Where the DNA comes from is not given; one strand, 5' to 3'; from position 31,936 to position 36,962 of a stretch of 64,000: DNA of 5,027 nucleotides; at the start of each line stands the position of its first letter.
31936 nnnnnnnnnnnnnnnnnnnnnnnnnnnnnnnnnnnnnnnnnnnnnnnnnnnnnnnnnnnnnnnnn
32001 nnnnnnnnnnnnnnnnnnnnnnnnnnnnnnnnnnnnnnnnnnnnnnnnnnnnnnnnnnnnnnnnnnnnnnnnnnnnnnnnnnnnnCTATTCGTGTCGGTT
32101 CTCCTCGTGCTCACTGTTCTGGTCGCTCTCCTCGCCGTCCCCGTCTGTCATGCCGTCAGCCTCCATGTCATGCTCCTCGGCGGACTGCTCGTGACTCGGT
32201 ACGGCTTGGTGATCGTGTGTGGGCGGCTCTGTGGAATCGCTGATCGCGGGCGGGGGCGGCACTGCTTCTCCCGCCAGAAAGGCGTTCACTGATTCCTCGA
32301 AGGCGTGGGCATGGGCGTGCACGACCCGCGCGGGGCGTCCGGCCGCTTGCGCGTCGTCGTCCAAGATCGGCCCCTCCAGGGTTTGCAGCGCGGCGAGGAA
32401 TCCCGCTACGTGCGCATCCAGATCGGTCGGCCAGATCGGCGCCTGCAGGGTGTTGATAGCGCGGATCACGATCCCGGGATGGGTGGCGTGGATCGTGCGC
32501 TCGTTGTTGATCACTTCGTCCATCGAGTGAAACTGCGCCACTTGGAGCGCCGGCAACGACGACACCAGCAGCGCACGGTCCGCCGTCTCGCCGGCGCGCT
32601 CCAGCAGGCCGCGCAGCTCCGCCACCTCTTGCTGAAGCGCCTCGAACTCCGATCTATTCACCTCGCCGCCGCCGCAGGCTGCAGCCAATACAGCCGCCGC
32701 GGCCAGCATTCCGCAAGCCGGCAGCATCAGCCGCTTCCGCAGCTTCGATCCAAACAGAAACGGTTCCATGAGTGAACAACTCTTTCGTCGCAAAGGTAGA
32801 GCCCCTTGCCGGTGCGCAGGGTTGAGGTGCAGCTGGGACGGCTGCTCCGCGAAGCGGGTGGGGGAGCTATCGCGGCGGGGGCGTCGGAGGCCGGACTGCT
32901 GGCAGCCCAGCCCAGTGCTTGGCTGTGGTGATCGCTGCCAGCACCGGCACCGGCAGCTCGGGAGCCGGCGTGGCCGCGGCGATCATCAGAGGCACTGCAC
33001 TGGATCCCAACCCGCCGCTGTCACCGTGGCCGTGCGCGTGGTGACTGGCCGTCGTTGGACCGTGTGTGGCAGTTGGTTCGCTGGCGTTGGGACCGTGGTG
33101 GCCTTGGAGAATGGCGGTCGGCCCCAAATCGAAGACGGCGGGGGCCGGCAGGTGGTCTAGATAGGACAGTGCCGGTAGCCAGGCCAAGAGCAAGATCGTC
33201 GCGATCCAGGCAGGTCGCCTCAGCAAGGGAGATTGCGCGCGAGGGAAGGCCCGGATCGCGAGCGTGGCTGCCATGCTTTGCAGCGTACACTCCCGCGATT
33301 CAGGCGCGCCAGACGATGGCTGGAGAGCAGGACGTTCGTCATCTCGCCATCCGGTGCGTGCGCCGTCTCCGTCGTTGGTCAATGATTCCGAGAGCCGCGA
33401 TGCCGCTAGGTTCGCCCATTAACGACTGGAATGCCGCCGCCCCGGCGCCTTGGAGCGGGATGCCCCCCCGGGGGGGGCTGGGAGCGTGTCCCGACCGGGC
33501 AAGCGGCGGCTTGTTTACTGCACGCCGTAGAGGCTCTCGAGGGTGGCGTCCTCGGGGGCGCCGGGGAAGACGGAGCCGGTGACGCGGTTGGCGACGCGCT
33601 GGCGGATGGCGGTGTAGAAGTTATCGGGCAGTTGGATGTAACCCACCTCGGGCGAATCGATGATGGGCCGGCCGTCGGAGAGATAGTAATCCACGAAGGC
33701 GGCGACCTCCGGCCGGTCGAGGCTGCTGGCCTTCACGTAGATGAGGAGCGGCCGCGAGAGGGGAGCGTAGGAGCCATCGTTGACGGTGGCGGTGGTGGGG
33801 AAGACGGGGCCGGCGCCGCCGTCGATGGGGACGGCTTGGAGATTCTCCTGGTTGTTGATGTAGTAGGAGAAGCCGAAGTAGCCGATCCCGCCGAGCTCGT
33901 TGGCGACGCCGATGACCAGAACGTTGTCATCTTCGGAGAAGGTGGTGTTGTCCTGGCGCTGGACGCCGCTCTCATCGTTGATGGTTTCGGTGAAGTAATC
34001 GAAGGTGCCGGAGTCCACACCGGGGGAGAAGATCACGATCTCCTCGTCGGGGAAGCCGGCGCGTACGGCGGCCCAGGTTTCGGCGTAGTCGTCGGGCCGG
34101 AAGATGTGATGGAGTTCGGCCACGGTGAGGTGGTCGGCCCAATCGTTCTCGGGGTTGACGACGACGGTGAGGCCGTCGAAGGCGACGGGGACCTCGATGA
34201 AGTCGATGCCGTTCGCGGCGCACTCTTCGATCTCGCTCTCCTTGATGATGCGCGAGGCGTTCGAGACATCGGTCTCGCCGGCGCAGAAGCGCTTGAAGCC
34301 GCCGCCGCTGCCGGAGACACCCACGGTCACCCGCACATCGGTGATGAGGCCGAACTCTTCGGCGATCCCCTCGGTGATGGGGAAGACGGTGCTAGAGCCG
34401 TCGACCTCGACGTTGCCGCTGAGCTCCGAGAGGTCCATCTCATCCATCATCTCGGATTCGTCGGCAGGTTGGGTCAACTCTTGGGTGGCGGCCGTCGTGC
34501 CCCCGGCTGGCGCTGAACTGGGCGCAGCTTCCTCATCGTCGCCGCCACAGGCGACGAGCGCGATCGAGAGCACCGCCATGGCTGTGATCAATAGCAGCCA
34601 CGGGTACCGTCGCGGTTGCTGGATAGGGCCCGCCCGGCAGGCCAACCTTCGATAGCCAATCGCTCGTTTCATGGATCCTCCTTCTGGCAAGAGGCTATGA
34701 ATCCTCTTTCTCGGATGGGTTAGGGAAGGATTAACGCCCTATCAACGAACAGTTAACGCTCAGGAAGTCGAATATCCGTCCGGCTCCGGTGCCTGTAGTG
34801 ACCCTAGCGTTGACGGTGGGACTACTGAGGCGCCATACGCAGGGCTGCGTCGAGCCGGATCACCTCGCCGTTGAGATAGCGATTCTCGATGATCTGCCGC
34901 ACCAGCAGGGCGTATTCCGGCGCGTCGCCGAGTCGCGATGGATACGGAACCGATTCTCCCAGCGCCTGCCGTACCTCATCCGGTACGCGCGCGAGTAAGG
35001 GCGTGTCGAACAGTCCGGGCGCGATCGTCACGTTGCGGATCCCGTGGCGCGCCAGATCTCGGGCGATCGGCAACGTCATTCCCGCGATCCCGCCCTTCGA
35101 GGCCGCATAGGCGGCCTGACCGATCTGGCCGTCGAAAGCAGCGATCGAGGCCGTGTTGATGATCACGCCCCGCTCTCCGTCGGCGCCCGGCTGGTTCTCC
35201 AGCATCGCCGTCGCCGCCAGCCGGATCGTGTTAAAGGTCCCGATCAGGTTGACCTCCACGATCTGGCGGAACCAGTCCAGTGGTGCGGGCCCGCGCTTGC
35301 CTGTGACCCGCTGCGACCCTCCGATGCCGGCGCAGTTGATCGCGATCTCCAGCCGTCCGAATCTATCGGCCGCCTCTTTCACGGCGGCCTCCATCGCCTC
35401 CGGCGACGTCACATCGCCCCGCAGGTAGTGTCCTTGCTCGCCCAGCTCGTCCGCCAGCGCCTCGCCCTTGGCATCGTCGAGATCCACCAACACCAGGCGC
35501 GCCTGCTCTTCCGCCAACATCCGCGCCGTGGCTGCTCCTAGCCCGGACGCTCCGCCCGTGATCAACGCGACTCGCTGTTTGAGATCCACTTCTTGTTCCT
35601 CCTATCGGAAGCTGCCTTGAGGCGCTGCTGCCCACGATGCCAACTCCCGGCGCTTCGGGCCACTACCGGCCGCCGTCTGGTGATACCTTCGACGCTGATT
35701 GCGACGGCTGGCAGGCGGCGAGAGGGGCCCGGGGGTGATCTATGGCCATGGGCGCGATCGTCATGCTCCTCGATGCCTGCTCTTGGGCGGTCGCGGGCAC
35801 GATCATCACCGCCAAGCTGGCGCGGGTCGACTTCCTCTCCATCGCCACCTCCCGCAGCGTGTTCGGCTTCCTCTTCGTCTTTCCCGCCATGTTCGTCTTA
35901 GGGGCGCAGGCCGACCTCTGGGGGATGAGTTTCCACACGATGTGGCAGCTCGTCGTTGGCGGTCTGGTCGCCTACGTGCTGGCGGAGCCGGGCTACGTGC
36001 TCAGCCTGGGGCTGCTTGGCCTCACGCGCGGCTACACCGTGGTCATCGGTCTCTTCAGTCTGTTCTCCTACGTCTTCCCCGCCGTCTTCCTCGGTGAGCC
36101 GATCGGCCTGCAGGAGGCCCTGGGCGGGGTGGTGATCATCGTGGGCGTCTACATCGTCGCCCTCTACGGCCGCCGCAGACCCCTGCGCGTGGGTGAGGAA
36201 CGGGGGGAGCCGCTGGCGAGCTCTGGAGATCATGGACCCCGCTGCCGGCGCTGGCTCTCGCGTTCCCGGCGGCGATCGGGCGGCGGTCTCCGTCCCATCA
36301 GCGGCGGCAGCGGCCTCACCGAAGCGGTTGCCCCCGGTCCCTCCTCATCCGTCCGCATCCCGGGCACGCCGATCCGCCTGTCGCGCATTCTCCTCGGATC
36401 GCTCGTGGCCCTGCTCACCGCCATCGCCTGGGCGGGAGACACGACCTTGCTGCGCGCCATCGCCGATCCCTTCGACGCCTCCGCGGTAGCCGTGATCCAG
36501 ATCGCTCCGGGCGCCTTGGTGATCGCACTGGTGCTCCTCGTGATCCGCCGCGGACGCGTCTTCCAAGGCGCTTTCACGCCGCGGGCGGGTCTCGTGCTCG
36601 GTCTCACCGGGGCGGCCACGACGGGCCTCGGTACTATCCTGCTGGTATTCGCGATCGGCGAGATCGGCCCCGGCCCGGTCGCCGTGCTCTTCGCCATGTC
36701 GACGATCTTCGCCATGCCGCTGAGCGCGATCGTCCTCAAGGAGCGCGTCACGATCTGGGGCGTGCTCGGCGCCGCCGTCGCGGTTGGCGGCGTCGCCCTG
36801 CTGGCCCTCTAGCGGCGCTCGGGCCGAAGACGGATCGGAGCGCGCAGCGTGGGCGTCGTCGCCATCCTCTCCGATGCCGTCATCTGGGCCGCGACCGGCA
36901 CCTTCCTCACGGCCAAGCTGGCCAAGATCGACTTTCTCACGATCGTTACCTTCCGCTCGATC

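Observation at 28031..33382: Five-gene, tightly overlapping minus-strand copper-handling operon with an unusual CopC-CopD-YtkA-cytochrome c fusion and a PD40 beta-propeller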

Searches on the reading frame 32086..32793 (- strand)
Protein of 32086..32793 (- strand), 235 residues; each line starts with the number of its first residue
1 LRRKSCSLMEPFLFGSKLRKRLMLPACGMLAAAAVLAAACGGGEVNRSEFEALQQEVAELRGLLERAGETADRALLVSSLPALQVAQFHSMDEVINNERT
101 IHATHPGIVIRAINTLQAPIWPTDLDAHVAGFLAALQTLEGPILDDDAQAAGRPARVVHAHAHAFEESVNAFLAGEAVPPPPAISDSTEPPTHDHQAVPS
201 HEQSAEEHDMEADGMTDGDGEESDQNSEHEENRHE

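Call 3: search_protein_families(library=pfam, proteins=[window:32086-32793:-], max_evalue=0.1)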
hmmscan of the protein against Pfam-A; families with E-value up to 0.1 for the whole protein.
window:32086-32793:- (235 aa): 1 family
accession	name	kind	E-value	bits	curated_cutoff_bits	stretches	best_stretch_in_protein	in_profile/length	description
PF16331.10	TolA_bind_tri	-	0.032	14.8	30.1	1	49-67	26-44/76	TolA binding protein trimerisation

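Call 4: search_protein_families(library=ncbifam, proteins=[window:32086-32793:-], max_evalue=0.1)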
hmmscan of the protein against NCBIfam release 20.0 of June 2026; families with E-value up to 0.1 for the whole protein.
window:32086-32793:- (235 aa): 1 family
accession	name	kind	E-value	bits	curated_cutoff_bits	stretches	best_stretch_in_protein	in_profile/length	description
NF058595.1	invert_tail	domain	0.013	15.8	37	1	13-44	43-76/113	lipo-invert putative C-terminal anchoring domain-containing protein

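Call 20: find_homologous_proteins(query=window:32086-32793:-, max_evalue=0.001)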
Query window:32086-32793:- (235 aa): 10 proteins with E <= 0.001 among 4403 candidates.
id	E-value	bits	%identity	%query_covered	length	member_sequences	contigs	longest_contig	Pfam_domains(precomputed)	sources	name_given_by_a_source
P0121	2.3e-118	412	85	97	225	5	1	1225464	-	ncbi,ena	-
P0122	1.1e-111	390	87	91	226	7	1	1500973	-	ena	-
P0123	1.5e-106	373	89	83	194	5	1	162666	-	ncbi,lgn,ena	-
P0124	5.6e-100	352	75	97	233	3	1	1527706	-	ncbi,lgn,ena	-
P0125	1.0e-99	351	88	80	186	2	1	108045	-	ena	-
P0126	1.3e-98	347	79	89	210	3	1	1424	-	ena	-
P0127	7.6e-69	250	69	65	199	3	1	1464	-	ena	-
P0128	2.3e-63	232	68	65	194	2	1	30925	-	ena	-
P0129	1.3e-61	226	89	52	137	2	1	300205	-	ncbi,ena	-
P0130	3.1e-45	173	53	61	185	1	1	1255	-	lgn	-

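Call 24: search_solved_structures(query=A2, max_evalue=10)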
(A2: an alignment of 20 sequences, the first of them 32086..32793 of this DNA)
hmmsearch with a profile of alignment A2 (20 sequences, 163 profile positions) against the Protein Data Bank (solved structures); distinct sequences matched with E-value up to 10: 4.
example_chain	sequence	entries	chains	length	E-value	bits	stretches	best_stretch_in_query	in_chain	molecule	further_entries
4p9f_A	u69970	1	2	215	0.098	15.6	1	10-113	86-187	HTH-type transcriptional regulator mcbR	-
7x5d_A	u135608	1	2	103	0.15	15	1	99-136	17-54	Lamin-A/C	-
9ibn_A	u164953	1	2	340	0.83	12.6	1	4-53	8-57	Foldase protein PrsA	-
6jlb_A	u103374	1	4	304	5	10.1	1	99-135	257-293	Lamin A/C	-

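Call 25: find_homologous_proteins(query=A2, max_evalue=0.001)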
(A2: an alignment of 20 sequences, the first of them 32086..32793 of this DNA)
Query A2 (20 sequences) (235 aa, profile of the alignment): 127 proteins with E <= 0.001 among 8000 candidates; the best 120 are listed.
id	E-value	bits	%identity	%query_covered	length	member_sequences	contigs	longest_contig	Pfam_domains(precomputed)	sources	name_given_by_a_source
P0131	1.7e-68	247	33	90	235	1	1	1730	-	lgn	-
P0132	3.0e-68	247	33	49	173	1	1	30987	-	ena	-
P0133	4.2e-68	246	33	50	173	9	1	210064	-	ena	-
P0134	4.5e-68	246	31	73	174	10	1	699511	-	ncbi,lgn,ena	-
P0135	4.9e-68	246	38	60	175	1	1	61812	-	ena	-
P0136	5.1e-68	246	34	71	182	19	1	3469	-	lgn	-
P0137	5.3e-68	246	33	75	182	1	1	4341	-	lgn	-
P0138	5.4e-68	246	30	75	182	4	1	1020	-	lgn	-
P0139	7.0e-68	245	35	69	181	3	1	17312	-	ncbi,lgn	-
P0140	9.8e-68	245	33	71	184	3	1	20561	-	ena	-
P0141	1.0e-67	245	34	51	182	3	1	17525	-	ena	-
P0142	1.1e-67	245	32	49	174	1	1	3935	-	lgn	-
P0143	1.6e-67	244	31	86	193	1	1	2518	-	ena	-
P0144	2.1e-67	244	31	71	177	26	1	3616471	-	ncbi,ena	-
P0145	2.2e-67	244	32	75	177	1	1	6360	-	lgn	-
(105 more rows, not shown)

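Call 32: predict_structure(alignment_id=A3)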
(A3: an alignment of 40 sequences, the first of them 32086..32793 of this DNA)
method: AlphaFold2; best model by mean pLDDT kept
length: 235 residues; sequences in the alignment: 40
mean_pLDDT: 81.6   pTM: 0.62
mean pLDDT of the five models: 81.6, 81.3, 81.2, 81.2, 79.0
residues with pLDDT >= 90: 113; 70-90: 53; 50-70: 67; < 50: 2
segments of 3 or more residues with pLDDT < 50: none
pLDDT, mean of each block of 10 residues (from residue 1): 64 56 74 77 82 90 87 91 96 98 98 95 96 97 98 96 96 95 69 55 60 60 58 67
secondary structure, 60 per line:
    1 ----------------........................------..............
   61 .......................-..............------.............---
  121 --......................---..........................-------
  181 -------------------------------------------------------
elements in order: H17-40 H47-83 H85-98 H105-117 H123-144 H148-173

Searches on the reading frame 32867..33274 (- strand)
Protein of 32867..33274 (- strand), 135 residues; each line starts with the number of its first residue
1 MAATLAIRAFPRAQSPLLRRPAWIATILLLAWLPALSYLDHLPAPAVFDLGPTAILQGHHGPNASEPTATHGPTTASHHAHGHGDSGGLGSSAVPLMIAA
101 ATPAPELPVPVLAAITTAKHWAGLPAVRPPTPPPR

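Call 78: search_protein_families(library=pfam, proteins=[window:32867-33274:-], max_evalue=1)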
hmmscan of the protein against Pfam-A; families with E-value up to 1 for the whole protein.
window:32867-33274:- (135 aa): 0 families

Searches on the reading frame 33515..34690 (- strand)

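Call 47: search_protein_families(library=pfam, proteins=[window:33515-34690:-], max_evalue=0.001)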
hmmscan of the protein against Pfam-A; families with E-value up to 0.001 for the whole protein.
window:33515-34690:- (391 aa): 3 families
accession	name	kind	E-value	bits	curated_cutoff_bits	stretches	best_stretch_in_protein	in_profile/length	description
PF12849.12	PBP_like_2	-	7.6e-41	141.1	27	1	91-339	9-266/267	PBP superfamily domain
PF12727.12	PBP_like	-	2.4e-10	40.3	27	1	117-335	9-191/193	PBP superfamily domain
PF01547.30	SBP_bac_1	-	0.00027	21.5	26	1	109-339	13-303/307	Bacterial extracellular solute-binding protein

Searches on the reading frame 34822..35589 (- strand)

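Call 47: search_protein_families(library=pfam, proteins=[window:34822-35589:-], max_evalue=0.001)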
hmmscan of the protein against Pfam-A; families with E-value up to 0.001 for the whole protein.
window:34822-35589:- (255 aa): 5 families
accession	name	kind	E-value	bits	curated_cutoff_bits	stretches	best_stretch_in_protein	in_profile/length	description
PF00106.31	adh_short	-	3.5e-48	164.1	26.6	1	6-203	1-191/195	short chain dehydrogenase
PF13561.12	adh_short_C2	-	6.5e-40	137.6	27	1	14-247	3-232/236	Enoyl-(Acyl carrier protein) reductase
PF08659.16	KR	-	2e-10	41.3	22.6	1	8-163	3-151/180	KR domain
PF01370.27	Epimerase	-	0.00065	19.6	20.9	1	8-93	1-78/240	NAD dependent epimerase/dehydratase family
PF02254.24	TrkA_N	-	0.00078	20.2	23.8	0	13-75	5-64/116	TrkA-N domain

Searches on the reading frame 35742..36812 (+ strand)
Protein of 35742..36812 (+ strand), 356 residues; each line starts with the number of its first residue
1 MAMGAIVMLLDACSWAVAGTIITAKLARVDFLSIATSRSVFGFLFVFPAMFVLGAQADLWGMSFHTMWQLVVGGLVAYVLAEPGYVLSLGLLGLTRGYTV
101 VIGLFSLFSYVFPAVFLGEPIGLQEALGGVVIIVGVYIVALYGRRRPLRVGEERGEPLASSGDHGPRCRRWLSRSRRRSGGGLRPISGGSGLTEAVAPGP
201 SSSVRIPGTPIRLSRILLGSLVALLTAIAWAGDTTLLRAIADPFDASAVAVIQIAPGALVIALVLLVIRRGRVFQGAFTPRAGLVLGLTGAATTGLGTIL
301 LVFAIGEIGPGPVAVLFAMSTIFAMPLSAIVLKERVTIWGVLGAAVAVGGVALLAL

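Call 47: search_protein_families(library=pfam, proteins=[window:35742-36812:+], max_evalue=0.001)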
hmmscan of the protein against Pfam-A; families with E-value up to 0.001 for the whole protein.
window:35742-36812:+ (356 aa): 1 family
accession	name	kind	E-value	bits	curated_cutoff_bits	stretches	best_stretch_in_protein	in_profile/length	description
PF00892.27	EamA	-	9.9e-22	78.1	28.2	2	218-355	2-134/135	EamA-like transporter family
